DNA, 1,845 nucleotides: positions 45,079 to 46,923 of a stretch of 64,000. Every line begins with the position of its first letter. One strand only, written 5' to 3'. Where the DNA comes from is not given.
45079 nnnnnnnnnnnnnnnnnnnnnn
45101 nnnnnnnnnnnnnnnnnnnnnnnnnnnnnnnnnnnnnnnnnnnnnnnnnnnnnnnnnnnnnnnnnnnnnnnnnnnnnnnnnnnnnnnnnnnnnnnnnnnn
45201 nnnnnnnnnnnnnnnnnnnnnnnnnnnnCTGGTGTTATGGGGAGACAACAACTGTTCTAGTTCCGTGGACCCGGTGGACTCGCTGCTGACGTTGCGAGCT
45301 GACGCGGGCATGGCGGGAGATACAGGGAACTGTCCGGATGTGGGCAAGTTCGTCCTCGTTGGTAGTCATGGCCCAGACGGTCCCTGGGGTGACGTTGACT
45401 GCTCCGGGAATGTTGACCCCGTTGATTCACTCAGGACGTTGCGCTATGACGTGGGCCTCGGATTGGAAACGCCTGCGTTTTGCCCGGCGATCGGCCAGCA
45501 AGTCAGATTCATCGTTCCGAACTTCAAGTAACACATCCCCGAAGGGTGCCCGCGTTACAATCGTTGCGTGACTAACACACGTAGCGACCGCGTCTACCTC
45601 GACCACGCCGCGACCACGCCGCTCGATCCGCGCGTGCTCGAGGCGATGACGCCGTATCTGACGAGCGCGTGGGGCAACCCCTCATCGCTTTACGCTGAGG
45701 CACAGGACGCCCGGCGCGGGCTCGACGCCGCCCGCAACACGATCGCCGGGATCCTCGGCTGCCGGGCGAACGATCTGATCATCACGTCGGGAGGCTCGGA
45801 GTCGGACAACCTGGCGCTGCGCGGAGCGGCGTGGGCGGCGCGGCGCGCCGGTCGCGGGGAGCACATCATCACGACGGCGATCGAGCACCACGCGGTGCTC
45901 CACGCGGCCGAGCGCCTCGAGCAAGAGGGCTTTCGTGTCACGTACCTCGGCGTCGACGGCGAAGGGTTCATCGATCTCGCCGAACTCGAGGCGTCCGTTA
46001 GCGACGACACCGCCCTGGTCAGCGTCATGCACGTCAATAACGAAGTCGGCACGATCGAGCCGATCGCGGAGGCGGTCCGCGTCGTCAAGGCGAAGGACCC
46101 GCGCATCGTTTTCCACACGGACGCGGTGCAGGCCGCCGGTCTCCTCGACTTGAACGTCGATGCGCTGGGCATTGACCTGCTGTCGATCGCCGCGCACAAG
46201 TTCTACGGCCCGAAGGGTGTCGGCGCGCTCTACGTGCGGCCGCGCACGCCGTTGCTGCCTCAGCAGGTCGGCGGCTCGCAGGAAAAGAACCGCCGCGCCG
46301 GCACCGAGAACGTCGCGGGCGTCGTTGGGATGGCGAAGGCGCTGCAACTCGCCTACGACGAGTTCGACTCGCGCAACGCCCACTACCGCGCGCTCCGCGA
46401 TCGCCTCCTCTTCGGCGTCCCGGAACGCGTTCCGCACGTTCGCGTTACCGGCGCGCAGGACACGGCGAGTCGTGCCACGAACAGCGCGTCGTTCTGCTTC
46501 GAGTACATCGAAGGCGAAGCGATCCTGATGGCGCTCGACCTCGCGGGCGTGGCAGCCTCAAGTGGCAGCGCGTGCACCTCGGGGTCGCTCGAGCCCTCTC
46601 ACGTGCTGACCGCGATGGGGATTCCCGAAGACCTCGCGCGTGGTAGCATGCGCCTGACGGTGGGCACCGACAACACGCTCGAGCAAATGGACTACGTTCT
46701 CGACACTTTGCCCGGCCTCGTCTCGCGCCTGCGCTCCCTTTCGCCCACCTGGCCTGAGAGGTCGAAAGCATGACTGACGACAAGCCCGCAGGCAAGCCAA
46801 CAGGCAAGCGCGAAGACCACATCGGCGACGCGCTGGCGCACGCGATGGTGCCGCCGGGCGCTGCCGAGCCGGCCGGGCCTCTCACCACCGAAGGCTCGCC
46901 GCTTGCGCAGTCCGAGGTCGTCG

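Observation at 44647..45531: Cohesin-like domain fused to the dockerin-like module: candidate scaffold or adaptor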

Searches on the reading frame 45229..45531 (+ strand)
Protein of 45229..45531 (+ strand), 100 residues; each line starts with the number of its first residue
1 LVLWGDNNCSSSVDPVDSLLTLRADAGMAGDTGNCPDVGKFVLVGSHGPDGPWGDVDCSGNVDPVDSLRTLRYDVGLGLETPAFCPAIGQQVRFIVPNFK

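Call 17: search_solved_structures(query=A1, max_evalue=10, show_alignments=2)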
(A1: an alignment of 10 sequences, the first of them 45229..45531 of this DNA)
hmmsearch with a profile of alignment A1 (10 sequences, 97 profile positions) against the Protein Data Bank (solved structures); distinct sequences matched with E-value up to 10: 1.
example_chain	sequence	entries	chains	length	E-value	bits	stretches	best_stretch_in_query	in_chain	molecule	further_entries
5n5p_B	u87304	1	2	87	0.37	14.6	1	48-70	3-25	Putative cellulosomal scaffoldin protein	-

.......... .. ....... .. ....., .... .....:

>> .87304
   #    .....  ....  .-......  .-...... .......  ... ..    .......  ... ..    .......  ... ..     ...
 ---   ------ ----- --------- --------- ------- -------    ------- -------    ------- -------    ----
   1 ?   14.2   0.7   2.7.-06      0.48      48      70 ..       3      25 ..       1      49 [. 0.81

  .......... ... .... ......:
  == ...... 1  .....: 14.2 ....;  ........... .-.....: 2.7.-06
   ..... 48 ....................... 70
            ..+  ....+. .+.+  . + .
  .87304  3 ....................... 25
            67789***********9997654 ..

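Call 46: find_related_loci(query=A1, collection=genome_contigs, flank=10000)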
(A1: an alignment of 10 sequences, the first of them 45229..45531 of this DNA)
Query A1 (100 aa) in genome_contigs; peptide patterns used: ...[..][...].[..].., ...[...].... (x = any residue, [..] = any of these).
78 stretches matched a pattern; 30 encode a relative of the query (tblastn E <= 1e-3); 30 distinct loci.
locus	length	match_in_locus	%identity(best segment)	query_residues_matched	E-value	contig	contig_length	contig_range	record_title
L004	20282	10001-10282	60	3-93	1e-31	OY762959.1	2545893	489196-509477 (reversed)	MAG: Dehalococcoidia bacterium isolate a8fc5444-7059-4be1-bdcb-92646be6befe genome assembly, chromosome: 1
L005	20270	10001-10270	58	2-92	2e-30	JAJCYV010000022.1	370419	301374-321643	MAG: Chloroflexota bacterium isolate OFTM284 OFTM284_21, whole genome shotgun sequence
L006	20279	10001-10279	56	2-95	3e-30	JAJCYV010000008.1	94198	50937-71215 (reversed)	MAG: Chloroflexota bacterium isolate OFTM284 OFTM284_7, whole genome shotgun sequence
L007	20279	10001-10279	57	2-95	5e-30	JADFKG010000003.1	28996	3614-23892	MAG: Chloroflexota bacterium isolate B46T1L10 B46T1L10_NODE1953, whole genome shotgun sequence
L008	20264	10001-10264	61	1-89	1e-29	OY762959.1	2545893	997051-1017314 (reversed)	MAG: Dehalococcoidia bacterium isolate a8fc5444-7059-4be1-bdcb-92646be6befe genome assembly, chromosome: 1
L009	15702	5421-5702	56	2-96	3e-29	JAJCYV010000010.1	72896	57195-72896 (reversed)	MAG: Chloroflexota bacterium isolate OFTM284 OFTM284_9, whole genome shotgun sequence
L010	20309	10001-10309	55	2-95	3e-29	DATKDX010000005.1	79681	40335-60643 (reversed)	MAG TPA_asm: Dehalococcoidia bacterium isolate SMAG_U14484 k141_3695563, whole genome shotgun sequence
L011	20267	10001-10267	59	3-92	9e-29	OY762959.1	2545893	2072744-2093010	MAG: Dehalococcoidia bacterium isolate a8fc5444-7059-4be1-bdcb-92646be6befe genome assembly, chromosome: 1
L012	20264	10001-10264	58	2-90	2e-28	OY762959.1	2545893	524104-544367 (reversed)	MAG: Dehalococcoidia bacterium isolate a8fc5444-7059-4be1-bdcb-92646be6befe genome assembly, chromosome: 1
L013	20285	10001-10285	57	1-95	1e-27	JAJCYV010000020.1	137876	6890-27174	MAG: Chloroflexota bacterium isolate OFTM284 OFTM284_19, whole genome shotgun sequence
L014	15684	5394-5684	54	2-96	5e-28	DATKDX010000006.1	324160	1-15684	MAG TPA_asm: Dehalococcoidia bacterium isolate SMAG_U14484 k141_2918869, whole genome shotgun sequence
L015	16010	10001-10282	53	4-98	3e-27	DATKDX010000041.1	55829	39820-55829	MAG TPA_asm: Dehalococcoidia bacterium isolate SMAG_U14484 k141_166812, whole genome shotgun sequence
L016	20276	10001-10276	55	2-94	3e-27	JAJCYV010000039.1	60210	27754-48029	MAG: Chloroflexota bacterium isolate OFTM284 OFTM284_38, whole genome shotgun sequence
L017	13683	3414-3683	54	2-92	3e-27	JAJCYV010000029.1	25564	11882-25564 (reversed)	MAG: Chloroflexota bacterium isolate OFTM284 OFTM284_28, whole genome shotgun sequence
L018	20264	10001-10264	56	1-89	5e-27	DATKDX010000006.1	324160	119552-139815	MAG TPA_asm: Dehalococcoidia bacterium isolate SMAG_U14484 k141_2918869, whole genome shotgun sequence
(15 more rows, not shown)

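Call 52: search_solved_structures(query=A6, max_evalue=10, show_alignments=3)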
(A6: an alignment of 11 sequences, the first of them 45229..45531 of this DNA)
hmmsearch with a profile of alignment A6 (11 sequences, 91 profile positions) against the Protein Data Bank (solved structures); distinct sequences matched with E-value up to 10: 29.
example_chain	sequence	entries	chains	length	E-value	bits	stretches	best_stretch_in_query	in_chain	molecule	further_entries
5m2s_B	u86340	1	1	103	4.4e-06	30.1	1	1-74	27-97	Doc8: Type I dockerin repeat domain from family 9 glycoside hydrolase WP_009982745[Ruminoc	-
5m2o_B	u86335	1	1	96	0.00028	24.3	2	3-23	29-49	Group I Dockerin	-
2ccl_B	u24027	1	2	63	0.0026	21.2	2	47-71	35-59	ENDO-1,4-BETA-XYLANASE Y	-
4fl4_A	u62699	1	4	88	0.0039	20.6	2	48-71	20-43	Glycoside hydrolase family 9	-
8ajy_B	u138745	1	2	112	0.0045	20.4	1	2-73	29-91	Dockerin from ScaH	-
1ohz_B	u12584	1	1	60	0.0053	20.2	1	47-71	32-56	ENDO-1,4-BETA-XYLANASE Y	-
1daq_A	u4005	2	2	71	0.0099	19.3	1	47-77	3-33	ENDOGLUCANASE SS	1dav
5n5p_B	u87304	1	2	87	0.011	19.2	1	1-73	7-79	Putative cellulosomal scaffoldin protein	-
2mte_A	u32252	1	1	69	0.012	19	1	48-78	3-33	Cellulose 1,4-beta-cellobiosidase (reducing end) CelS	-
8x39_A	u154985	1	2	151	0.015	18.8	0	47-71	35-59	Serine protease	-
8x3a_A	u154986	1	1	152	0.015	18.8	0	47-72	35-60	Serine protease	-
5lxv_B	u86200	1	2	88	0.023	18.1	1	44-73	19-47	Carbohydrate-binding protein WP_009985128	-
6kg9_A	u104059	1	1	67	0.043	17.3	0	50-72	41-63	And cellulose-binding endoglucanase family 9 CelL ortholog dockerin domain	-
4dh2_B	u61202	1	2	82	0.049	17.1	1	2-56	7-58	Dockerin type 1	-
5nrk_B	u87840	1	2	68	0.088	16.3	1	3-65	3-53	DocCel5: Type I dockerin repeat domain from A. cellulolyticus family 5 endoglucanase WP_01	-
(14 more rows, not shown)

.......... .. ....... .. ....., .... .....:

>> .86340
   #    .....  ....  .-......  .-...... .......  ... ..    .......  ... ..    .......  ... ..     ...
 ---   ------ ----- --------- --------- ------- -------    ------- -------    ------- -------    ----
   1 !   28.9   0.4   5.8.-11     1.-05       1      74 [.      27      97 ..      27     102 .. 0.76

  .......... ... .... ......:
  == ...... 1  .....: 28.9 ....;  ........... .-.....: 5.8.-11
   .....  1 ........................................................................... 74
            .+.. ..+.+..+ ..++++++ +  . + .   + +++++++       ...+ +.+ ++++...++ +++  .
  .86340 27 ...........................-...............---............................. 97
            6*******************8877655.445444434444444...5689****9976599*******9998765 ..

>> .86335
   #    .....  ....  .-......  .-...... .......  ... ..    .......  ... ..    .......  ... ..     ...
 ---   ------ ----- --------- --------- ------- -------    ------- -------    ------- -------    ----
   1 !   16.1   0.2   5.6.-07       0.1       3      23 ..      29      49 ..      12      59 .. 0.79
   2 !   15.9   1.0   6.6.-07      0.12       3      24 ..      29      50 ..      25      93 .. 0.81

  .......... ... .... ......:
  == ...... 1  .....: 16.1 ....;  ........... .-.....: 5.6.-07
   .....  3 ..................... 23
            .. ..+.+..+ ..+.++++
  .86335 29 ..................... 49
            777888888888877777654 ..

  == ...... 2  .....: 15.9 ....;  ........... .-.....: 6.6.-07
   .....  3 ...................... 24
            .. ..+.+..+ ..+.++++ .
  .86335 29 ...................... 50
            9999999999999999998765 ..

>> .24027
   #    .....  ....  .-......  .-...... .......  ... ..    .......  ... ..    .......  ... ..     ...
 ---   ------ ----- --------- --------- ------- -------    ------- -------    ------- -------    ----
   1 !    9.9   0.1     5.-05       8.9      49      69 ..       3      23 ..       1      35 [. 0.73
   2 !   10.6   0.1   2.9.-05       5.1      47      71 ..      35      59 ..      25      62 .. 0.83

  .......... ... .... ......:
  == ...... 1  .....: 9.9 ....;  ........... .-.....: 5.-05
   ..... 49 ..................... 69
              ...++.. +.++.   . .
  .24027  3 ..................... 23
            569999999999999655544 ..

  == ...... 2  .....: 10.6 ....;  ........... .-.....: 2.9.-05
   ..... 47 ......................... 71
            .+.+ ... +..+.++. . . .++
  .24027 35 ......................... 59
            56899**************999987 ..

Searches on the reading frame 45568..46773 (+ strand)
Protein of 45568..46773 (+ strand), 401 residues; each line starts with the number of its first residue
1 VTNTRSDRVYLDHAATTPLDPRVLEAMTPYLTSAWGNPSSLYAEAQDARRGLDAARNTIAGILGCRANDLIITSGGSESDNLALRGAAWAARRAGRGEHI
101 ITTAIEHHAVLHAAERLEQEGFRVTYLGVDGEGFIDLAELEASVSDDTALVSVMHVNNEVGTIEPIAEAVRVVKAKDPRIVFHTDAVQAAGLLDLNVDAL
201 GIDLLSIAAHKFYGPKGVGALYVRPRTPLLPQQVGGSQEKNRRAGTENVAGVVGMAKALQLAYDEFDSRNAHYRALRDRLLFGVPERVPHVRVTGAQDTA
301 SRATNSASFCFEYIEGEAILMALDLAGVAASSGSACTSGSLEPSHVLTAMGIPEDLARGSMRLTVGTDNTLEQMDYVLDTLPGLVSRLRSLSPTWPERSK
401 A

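Call 6: search_protein_families(library=pfam, proteins=[window:45568-46773:+], max_evalue=0.1)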
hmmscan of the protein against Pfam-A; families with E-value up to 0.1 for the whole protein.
window:45568-46773:+ (401 aa): 3 families
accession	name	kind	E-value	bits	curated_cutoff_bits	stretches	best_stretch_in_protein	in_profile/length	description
PF00266.25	Aminotran_5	-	8.4e-76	255.8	21.5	1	9-376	1-370/371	Aminotransferase class-V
PF01041.23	DegT_DnrJ_EryC1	-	0.02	14.5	19.8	1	76-192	48-152/360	DegT/DnrJ/EryC1/StrS aminotransferase family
PF02780.25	Transketolase_C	-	0.067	13.5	25.9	0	95-171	9-85/124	Transketolase, C-terminal domain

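Call 73: search_protein_families(library=ncbifam, proteins=[window:45568-46773:+], max_evalue=0.001)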
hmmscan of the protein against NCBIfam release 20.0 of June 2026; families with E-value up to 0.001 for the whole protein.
window:45568-46773:+ (401 aa): 24 families
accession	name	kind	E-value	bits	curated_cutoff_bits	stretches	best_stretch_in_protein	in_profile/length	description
TIGR03402.1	FeS_nifS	equivalog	2e-148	494.2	530.75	1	9-393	1-378/379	cysteine desulfurase NifS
NF010611.0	PRK14012.1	equivalog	6.8e-117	390.8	548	1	9-395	7-389/406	IscS subfamily cysteine desulfurase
TIGR02006.1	IscS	equivalog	1.3e-116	390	643.2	1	9-395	5-385/402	IscS subfamily cysteine desulfurase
TIGR03235.1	DNA_S_dndA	equivalog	2.9e-103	345.8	480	1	10-364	1-352/353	cysteine desulfurase DndA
TIGR03403.1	nifS_epsilon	equivalog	1.2e-93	314.1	587.7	1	9-393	1-381/382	NifS family cysteine desulfurase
NF002806.0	PRK02948.1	subfamily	2.4e-84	283.5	304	1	9-386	2-373/381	IscS subfamily cysteine desulfurase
TIGR01979.1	sufS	subfamily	5.3e-46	157.3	475.1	1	7-339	18-364/403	SufS family cysteine desulfurase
TIGR01977.1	am_tr_V_EF2568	hypoth_equivalog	1.2e-40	139.7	377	1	9-381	1-373/376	cysteine desulfurase family protein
NF041166.1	f2_encap_cargo1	exception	1.1e-33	117.3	800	1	9-352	247-596/623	family 2A encapsulin nanocompartment cargo protein cysteine desulfurase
NF040779.1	Sec_lyase_SclA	exception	5.3e-31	107.9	525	1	9-382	1-374/378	selenocysteine lyase SclA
TIGR01976.1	am_tr_V_VC1184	hypoth_equivalog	2.6e-30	106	352.35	1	6-379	17-399/401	cysteine desulfurase-like protein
NF008126.0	PRK10874.1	equivalog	9.2e-28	97.5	607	1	6-339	18-361/401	cysteine desulfurase CsdA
TIGR03392.1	FeS_syn_CsdA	equivalog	5e-26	91.8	493.6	1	7-353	16-366/398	cysteine desulfurase CsdA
NF006791.0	PRK09295.1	equivalog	1.3e-25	90.4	661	1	9-226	25-241/406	cysteine desulfurase SufS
TIGR04343.1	egtE_PLP_lyase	equivalog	2.7e-15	56.1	400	1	41-227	45-219/370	ergothioneine biosynthesis PLP-dependent enzyme EgtE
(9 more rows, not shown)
